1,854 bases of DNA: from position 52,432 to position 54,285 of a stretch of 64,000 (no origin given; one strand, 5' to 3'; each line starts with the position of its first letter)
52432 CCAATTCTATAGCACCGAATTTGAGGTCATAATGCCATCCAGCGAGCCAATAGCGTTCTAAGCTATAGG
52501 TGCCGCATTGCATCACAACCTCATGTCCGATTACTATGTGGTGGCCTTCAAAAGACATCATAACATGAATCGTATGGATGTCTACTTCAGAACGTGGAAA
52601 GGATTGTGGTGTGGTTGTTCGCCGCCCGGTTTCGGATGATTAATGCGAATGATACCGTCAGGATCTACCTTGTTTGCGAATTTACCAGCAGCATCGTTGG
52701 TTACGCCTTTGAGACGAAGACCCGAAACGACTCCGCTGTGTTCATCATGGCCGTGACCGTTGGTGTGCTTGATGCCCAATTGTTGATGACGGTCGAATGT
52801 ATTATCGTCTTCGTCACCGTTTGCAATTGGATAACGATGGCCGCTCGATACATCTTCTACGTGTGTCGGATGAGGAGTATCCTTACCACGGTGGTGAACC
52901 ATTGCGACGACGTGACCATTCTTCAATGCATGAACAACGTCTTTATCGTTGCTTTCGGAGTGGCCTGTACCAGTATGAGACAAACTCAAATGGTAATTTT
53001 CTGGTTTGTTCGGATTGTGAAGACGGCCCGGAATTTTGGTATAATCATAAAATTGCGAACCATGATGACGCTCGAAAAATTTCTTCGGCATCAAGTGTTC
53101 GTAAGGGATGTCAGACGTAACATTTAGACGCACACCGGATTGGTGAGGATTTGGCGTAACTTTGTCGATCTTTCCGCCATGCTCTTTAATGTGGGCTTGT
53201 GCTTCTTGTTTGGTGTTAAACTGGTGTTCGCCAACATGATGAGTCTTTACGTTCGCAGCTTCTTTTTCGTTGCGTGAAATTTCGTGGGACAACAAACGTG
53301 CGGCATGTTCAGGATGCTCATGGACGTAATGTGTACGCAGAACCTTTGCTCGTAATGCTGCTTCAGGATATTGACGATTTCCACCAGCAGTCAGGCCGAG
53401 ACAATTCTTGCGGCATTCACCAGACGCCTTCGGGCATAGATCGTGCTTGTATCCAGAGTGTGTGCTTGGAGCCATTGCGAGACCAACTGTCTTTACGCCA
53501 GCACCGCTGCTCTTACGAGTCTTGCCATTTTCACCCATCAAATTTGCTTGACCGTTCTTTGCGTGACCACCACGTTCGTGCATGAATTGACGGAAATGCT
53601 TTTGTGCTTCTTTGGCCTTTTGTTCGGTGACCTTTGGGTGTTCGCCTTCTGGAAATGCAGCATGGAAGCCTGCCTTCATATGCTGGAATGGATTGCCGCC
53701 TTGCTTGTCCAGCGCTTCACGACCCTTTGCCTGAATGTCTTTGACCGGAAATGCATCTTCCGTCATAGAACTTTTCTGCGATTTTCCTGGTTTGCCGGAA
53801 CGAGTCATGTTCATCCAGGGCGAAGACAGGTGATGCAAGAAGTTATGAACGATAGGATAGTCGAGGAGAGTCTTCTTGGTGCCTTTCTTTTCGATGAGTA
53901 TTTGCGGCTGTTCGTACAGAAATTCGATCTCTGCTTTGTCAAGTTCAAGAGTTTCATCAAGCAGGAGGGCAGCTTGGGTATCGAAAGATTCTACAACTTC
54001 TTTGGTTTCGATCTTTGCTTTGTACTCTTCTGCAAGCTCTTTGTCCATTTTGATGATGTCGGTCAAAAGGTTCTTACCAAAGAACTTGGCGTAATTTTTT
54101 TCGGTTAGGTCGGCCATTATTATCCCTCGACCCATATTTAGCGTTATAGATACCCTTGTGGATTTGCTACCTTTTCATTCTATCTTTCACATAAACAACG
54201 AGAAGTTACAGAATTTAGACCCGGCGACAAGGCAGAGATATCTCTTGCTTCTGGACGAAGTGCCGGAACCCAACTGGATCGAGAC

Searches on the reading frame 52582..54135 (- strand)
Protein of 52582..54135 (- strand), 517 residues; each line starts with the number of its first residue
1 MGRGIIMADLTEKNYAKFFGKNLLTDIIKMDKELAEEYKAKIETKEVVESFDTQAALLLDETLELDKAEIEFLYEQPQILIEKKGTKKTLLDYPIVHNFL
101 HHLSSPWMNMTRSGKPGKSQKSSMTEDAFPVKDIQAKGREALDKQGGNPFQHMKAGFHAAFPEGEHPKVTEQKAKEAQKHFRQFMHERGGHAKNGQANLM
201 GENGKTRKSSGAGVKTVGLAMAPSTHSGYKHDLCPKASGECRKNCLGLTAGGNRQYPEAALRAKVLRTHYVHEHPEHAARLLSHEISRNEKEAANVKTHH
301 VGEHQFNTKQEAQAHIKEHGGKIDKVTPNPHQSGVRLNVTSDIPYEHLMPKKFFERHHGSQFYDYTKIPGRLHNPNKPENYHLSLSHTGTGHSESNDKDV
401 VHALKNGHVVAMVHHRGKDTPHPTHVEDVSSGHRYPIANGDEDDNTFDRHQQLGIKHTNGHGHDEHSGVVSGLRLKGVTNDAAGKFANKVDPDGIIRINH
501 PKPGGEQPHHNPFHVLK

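Call 10: search_protein_families(library=pfam, proteins=[window:52582-54135:-], max_evalue=0.01)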
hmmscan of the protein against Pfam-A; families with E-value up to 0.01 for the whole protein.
window:52582-54135:- (517 aa): 1 family
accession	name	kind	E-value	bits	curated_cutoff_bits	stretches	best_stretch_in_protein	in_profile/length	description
PF17338.8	GP88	-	2.9e-21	76.8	24.4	1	203-462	8-218/230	Gene product 88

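Call 11: search_protein_families(library=phrogs, proteins=[window:52582-54135:-], max_evalue=0.01)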
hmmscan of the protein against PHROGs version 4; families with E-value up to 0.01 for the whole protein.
window:52582-54135:- (517 aa): 1 family
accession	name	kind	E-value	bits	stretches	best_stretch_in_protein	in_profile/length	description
phrog_1617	-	unknown function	1.1e-34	120.8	2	290-448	98-244/273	-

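Call 21: search_dna_similar(query=window:52582-54135:-, collection=phages, mode=protein, max_rows=15)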
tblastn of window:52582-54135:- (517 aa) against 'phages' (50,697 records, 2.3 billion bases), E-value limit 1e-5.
Records with a match: 17; places in all: 18; records where one place covers at least 80% of the query: 0.
Best place of each record, by identity: <60% 17.
By first word of the organism name: Mycobacterium 10; Xanthomonas 2; Stenotrophomonas 2; Pelagibacter 2; Tunturiibacter 1.
By host as written in the record: Mycobacterium smegmatis mc2 155 7; Mycobacterium smegmatis MC2 155 2; Candidatus Pelagibacter sp. HTCC1062 2; Xanthomonas oryzae pv. oryzae 1; Tunturiibacter psychrotolerans X4BP1 1; Stenotrophomonas maltophilia SRM01 1; Stenotrophomonas maltophilia 1; Mycobacterium smegmatis mc#155 1; and 1 more.
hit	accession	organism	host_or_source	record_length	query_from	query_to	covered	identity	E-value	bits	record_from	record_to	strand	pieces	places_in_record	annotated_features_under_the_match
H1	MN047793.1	Xanthomonas phage Xoo-sp13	Xanthomonas oryzae pv. oryzae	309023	200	447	48%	33.9%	7e-18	94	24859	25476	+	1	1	hypothetical protein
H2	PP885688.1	Tunturiibacter phage Tunturi_5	Tunturiibacter psychrotolerans X4BP1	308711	199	477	54%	29.8%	9e-13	77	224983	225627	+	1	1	minor head protein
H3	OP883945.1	Stenotrophomonas phage CM1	Stenotrophomonas maltophilia SRM01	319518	195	447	49%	31.7%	1e-12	77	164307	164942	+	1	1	record has no annotation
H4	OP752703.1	Stenotrophomonas phage RAS14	Stenotrophomonas maltophilia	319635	195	447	49%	31.7%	1e-12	77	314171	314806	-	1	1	hypothetical protein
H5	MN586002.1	Mycobacterium phage BiancaTri92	Mycobacterium smegmatis mc2 155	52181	153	477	63%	24.6%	6e-8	62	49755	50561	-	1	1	89: hypothetical protein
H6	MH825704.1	Mycobacterium phage LilTurb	Mycobacterium smegmatis mc2 155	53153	153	477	63%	24.3%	4e-8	62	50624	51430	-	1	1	94: hypothetical protein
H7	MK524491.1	Mycobacterium phage Whabigail7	Mycobacterium smegmatis mc2 155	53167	153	477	63%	24.3%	4e-8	62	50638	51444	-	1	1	92: hypothetical protein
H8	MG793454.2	Mycobacterium phage SWU2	Mycobacterium smegmatis MC2 155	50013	153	477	63%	24.3%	5e-8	62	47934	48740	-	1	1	hypothetical protein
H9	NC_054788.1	Mycobacterium phage SWU2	Mycobacterium smegmatis MC2 155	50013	153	477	63%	24.3%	5e-8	62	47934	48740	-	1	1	hypothetical protein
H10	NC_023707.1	Mycobacterium phage Turbido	Mycobacterium smegmatis mc2 155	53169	153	477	63%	24.3%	5e-8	62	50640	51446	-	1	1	94: hypothetical protein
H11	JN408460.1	Mycobacterium phage Turbido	Mycobacterium smegmatis mc2 155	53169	153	477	63%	24.3%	5e-8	62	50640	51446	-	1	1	94: hypothetical protein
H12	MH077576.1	Mycobacterium phage AbbyPaige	Mycobacterium smegmatis mc2 155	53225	153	477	63%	24.3%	5e-8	62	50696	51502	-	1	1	95: hypothetical protein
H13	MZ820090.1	Mycobacterium phage Agape74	Mycobacterium smegmatis mc#155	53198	153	477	63%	24.3%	8e-8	61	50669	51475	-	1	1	95: hypothetical protein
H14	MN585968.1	Mycobacterium phage Leogania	Mycobacterium smegmatis mc2 155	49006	153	477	63%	24.0%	3e-8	62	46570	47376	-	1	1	76: hypothetical protein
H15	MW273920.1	Pelagibacter phage HTVC024P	Candidatus Pelagibacter sp. HTCC1062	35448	219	485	52%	29.2%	2e-7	60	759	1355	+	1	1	hypothetical protein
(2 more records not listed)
